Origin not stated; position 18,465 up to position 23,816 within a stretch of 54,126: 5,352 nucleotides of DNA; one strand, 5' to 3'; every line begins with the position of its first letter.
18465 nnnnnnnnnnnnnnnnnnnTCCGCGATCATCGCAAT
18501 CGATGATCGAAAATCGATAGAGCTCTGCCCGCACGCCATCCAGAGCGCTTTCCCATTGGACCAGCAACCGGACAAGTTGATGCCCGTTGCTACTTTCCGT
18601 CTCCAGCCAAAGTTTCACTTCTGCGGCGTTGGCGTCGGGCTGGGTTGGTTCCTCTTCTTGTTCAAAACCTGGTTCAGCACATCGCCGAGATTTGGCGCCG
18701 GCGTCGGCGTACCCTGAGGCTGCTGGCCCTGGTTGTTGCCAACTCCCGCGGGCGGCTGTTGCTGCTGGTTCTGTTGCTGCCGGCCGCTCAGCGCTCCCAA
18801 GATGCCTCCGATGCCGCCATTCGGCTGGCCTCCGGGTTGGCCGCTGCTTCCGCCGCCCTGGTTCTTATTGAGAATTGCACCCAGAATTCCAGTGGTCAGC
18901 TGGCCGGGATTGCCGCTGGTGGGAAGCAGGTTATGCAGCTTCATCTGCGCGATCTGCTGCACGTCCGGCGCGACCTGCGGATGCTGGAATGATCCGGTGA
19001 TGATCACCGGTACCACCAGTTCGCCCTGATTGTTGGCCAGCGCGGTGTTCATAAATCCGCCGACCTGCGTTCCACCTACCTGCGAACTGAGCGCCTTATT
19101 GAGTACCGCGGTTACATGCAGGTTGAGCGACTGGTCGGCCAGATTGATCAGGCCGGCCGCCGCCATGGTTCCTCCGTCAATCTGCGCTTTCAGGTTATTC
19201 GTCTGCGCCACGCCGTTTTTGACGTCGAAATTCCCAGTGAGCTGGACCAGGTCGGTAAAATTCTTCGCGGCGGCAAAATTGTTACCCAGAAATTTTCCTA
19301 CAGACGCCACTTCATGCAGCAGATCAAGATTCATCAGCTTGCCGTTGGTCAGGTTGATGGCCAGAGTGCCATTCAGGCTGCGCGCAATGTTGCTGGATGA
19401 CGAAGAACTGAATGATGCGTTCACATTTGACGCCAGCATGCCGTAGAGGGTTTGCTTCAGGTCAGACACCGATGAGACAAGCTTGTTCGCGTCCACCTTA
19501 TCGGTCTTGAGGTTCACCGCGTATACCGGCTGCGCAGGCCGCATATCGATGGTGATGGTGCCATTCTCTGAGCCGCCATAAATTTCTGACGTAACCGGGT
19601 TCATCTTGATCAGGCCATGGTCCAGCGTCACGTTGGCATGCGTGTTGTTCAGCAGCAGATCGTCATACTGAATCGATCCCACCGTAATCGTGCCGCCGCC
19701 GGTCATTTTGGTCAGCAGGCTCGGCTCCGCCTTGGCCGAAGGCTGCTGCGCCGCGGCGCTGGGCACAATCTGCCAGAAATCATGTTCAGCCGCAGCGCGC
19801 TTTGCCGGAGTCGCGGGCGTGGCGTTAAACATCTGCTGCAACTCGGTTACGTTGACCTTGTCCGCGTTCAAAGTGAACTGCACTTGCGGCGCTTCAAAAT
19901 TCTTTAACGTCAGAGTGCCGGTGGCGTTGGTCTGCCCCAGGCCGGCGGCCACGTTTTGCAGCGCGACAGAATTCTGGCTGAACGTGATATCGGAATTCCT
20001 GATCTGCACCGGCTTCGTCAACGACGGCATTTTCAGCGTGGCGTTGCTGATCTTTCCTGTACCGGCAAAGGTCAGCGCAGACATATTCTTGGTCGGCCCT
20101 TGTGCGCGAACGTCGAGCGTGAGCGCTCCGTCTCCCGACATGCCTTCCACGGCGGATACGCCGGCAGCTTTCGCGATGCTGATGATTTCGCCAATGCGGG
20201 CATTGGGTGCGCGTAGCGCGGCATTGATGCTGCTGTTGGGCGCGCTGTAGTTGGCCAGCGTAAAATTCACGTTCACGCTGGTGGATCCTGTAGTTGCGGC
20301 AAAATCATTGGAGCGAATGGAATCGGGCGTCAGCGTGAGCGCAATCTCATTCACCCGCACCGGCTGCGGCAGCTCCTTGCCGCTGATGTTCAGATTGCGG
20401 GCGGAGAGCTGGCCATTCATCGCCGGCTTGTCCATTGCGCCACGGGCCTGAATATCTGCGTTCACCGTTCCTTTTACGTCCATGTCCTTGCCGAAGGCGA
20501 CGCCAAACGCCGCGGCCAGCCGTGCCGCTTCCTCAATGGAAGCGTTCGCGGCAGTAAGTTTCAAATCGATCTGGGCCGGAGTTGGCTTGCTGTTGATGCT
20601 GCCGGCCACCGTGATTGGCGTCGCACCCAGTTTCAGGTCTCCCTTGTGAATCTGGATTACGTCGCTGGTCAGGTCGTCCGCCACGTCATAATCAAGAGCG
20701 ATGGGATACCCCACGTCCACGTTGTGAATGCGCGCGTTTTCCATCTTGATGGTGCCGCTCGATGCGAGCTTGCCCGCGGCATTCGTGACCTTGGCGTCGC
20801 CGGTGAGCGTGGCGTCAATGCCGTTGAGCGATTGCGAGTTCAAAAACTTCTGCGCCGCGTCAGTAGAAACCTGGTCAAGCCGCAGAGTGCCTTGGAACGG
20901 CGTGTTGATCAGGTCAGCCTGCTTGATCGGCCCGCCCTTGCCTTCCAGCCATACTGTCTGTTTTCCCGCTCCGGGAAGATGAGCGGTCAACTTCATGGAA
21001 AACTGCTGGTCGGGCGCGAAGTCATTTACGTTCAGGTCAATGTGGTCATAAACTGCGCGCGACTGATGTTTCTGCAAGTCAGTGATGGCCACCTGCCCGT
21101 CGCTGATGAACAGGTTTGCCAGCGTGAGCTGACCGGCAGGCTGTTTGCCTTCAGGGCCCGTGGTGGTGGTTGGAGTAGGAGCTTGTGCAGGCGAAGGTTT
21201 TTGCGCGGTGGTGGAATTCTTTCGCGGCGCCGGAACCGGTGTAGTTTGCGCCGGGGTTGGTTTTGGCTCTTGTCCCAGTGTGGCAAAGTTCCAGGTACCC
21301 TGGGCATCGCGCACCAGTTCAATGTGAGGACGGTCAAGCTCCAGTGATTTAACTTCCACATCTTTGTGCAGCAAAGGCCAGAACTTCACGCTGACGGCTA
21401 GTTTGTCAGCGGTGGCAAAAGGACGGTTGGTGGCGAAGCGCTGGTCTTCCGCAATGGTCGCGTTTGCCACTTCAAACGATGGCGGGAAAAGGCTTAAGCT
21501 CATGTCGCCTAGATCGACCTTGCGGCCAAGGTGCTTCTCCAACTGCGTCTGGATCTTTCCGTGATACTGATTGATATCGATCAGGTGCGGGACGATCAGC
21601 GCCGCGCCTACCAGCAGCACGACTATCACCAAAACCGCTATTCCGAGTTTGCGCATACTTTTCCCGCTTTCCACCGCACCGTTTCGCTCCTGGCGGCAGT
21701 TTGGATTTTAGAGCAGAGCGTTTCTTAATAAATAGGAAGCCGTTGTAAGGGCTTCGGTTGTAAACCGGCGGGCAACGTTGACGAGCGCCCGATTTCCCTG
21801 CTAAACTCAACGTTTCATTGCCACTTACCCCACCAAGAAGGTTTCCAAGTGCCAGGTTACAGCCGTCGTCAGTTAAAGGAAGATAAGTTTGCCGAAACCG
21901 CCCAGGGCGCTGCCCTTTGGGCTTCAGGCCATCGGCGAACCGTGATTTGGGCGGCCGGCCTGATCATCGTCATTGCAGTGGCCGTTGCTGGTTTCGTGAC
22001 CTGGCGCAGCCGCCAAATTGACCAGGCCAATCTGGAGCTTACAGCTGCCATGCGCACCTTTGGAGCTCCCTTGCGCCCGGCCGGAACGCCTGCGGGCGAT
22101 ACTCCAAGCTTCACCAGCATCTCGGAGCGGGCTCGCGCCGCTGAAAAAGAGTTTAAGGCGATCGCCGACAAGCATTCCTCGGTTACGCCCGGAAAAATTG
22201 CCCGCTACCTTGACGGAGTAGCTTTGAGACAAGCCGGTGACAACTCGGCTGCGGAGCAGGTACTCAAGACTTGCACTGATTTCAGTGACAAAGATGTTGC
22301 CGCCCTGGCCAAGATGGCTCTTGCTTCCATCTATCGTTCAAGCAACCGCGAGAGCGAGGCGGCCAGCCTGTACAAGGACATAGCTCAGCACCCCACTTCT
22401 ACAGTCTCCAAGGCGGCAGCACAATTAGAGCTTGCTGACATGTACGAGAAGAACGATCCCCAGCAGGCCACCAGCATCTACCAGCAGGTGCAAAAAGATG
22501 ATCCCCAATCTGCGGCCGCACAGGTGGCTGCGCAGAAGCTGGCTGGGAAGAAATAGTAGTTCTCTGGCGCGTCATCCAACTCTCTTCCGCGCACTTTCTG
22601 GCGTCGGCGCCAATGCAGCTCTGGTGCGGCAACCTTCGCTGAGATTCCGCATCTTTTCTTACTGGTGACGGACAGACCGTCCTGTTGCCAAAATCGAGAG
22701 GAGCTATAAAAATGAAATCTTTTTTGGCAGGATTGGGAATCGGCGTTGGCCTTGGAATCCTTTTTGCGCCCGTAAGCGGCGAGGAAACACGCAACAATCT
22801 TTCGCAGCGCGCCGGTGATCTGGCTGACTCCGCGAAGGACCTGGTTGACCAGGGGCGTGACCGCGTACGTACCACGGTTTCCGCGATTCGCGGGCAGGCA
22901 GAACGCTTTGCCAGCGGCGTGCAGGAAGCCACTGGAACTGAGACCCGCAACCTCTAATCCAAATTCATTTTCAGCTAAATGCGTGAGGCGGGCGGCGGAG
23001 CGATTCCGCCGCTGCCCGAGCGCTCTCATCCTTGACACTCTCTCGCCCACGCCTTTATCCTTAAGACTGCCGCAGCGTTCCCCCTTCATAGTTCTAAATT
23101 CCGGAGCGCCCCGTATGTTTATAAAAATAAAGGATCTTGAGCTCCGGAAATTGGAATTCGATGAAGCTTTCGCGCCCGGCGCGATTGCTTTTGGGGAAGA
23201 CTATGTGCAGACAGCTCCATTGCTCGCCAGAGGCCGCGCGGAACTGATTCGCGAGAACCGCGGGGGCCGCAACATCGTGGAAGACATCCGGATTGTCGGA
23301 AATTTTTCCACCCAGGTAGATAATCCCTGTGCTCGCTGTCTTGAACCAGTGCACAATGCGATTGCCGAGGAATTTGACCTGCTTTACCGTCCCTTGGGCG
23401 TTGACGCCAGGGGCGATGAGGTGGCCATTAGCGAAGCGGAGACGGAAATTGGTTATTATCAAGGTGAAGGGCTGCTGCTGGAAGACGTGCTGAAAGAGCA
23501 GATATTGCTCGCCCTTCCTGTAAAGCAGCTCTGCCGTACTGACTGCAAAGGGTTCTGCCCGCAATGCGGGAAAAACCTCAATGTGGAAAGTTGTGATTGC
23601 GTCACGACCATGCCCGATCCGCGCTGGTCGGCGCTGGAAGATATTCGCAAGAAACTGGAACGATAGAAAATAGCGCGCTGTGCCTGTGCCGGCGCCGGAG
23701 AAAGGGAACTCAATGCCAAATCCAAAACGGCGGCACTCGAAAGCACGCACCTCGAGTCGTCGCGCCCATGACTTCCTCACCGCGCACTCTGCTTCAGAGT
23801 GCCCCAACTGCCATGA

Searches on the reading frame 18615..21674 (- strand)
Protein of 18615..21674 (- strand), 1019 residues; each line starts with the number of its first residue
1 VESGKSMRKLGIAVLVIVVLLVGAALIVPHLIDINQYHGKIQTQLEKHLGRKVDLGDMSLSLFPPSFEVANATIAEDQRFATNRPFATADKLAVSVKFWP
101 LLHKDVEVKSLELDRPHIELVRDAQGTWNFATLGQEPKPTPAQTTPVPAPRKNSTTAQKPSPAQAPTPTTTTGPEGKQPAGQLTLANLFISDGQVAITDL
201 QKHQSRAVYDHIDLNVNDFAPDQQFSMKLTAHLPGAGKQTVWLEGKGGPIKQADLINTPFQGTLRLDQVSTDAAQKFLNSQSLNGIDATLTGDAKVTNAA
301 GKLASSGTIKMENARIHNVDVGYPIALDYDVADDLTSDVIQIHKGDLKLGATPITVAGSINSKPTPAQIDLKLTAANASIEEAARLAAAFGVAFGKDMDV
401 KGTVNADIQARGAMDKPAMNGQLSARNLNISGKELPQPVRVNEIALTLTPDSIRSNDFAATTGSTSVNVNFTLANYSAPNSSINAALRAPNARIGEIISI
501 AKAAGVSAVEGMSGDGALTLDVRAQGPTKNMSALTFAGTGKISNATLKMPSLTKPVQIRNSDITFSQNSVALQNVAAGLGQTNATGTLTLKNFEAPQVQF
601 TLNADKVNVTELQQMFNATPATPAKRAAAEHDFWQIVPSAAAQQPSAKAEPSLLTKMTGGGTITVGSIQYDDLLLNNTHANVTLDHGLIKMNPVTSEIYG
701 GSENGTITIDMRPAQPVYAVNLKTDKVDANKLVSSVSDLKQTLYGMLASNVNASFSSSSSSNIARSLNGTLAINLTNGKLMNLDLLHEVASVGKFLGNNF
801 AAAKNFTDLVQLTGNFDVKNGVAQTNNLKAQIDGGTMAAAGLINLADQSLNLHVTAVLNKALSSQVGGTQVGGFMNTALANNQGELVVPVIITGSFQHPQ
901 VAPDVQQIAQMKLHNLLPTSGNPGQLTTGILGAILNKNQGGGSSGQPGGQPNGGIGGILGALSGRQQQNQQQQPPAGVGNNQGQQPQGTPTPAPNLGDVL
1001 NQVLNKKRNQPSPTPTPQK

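Call 37: search_protein_families(library=pfam, proteins=[window:18615-21674:-], max_evalue=0.00001)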
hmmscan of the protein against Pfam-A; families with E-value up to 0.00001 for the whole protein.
window:18615-21674:- (1019 aa): 3 families
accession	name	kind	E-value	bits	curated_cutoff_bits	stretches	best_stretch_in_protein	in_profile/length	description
PF05170.20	AsmA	-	4.6e-50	171.5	29.8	2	6-265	3-238/607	AsmA family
PF05359.17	DUF748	-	1.3e-22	80.2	50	1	7-316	14-277/1037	Domain of Unknown Function (DUF748)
PF13116.12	YhdP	-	5.6e-18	64.7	46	1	10-346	14-277/1224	YhdP protein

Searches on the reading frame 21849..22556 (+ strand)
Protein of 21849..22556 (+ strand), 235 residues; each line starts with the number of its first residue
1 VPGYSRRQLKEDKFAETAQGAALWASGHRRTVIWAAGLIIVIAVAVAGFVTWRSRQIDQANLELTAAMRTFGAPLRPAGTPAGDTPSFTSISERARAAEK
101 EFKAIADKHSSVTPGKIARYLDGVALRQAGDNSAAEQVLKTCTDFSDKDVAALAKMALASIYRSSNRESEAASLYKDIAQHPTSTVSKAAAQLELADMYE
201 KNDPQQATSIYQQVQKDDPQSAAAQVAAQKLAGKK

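Call 66: search_protein_families(library=pfam, proteins=[window:21849-22556:+], max_evalue=0.00001)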
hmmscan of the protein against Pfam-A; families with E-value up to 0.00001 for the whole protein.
window:21849-22556:+ (235 aa): 2 families
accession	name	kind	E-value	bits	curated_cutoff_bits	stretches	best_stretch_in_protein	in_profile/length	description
PF09976.15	TPR_21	-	1.7e-07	31.6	25.5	1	31-174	10-135/193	Tetratricopeptide repeat-like domain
PF13176.12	TPR_7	-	2.1e-07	30.9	27.9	0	157-177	4-24/36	Tetratricopeptide repeat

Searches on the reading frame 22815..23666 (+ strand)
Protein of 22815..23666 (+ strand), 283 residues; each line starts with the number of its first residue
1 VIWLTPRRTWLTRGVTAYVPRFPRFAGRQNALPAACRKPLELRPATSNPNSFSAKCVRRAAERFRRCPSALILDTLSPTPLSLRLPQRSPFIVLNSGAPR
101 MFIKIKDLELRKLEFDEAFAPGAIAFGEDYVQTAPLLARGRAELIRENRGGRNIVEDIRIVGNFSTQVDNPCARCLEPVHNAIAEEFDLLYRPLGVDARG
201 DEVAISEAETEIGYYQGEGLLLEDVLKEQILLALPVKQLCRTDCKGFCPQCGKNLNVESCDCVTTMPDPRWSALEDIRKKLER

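Call 66: search_protein_families(library=pfam, proteins=[window:22815-23666:+], max_evalue=0.00001)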
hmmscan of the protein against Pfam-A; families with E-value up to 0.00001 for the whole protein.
window:22815-23666:+ (283 aa): 1 family
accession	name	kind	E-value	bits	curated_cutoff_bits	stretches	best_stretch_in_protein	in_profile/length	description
PF02620.22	YceD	-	1.4e-29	103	33.2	1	162-277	3-118/119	Large ribosomal RNA subunit accumulation protein YceD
